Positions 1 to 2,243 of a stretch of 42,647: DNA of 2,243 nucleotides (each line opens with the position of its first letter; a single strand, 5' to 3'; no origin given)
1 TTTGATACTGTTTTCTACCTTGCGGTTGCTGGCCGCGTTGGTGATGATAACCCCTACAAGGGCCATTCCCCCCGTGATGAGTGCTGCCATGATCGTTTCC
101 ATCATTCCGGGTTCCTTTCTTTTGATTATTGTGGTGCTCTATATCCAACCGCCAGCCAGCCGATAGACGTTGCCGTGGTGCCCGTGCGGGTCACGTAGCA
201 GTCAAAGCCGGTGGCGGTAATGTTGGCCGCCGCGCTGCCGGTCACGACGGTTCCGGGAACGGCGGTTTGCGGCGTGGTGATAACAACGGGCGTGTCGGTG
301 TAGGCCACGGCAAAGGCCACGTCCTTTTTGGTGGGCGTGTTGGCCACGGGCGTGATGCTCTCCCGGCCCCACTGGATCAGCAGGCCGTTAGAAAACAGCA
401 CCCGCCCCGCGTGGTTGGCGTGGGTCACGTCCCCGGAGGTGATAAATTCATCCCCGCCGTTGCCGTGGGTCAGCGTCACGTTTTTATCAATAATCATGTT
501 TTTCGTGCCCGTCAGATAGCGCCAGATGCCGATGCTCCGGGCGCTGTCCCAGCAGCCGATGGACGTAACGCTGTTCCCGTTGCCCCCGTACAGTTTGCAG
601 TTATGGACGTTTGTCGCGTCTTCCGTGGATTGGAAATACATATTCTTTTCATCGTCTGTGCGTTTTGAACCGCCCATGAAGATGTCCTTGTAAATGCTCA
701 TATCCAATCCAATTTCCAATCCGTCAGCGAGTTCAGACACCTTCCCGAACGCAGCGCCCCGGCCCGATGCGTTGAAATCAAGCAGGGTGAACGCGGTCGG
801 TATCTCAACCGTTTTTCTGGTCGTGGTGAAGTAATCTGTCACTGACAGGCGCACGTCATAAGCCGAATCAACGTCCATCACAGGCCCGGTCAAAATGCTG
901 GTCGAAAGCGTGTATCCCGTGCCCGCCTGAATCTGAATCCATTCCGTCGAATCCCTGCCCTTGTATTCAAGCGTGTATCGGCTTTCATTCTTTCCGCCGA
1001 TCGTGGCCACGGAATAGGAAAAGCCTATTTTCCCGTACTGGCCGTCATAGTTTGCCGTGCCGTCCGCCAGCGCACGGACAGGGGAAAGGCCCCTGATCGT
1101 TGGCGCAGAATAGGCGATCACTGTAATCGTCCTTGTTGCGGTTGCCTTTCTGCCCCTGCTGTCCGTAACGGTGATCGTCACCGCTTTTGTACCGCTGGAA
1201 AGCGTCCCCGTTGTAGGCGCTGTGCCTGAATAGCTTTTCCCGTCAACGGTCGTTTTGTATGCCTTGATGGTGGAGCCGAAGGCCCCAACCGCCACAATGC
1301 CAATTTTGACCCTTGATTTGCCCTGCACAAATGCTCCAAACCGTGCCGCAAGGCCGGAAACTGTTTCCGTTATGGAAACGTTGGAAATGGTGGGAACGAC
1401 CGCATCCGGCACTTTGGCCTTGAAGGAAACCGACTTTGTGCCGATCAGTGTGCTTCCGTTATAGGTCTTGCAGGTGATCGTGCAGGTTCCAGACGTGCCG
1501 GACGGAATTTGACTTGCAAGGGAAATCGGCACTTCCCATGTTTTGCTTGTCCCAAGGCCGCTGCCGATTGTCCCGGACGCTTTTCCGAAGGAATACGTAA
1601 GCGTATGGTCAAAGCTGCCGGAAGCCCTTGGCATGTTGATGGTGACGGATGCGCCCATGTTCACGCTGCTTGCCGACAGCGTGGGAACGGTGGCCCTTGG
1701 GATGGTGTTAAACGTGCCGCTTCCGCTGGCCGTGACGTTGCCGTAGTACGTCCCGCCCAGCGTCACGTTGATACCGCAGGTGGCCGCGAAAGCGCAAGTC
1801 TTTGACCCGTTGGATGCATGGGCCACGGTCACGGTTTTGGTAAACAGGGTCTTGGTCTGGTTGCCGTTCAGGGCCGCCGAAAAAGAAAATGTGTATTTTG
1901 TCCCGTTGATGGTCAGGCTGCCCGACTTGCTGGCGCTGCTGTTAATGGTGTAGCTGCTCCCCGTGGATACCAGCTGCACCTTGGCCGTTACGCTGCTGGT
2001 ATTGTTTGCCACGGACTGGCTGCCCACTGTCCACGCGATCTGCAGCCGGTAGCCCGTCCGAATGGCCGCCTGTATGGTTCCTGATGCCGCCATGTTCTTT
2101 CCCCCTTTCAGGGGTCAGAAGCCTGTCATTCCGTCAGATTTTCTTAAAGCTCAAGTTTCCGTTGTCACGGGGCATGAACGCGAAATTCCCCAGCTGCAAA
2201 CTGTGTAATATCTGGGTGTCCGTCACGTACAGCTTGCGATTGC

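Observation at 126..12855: Two complete tape-measure / Dit / hub / fibre sets in a single siphovirus tail operon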

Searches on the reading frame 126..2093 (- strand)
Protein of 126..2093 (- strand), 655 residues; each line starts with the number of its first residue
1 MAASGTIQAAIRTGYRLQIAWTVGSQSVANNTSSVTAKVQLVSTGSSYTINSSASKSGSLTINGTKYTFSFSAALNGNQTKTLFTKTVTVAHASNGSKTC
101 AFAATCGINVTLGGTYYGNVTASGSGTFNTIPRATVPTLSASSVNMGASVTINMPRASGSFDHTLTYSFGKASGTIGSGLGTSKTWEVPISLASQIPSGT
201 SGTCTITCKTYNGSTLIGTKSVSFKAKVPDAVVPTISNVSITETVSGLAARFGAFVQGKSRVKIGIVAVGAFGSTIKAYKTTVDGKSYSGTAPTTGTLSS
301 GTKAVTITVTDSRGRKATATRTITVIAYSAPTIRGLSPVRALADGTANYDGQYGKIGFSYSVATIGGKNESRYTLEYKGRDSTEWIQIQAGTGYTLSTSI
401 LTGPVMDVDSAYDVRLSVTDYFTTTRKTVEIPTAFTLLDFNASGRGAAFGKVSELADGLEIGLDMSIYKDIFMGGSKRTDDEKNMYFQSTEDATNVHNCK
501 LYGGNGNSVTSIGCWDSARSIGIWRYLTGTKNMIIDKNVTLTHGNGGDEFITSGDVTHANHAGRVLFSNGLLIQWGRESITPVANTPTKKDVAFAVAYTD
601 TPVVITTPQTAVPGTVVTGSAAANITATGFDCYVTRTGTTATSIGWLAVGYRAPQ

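Call 41: search_protein_families(library=ncbifam, proteins=[window:126-2093:-], max_evalue=0.01)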
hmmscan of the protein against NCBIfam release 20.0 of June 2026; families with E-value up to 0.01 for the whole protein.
window:126-2093:- (655 aa): 0 families

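Call 51: search_protein_families(library=pfam, proteins=[window:126-2093:-], max_evalue=0.001)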
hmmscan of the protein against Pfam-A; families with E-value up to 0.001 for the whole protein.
window:126-2093:- (655 aa): 2 families
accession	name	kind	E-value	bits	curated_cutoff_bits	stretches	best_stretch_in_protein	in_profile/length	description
PF05895.17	DUF859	-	4.5e-57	194.4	28.8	1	13-333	10-332/626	Siphovirus protein of unknown function (DUF859)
PF21882.2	Gp53-like_C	-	1.6e-06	29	24.9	1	568-651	3-84/84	Putative tail fiber protein gp53-like, C-terminal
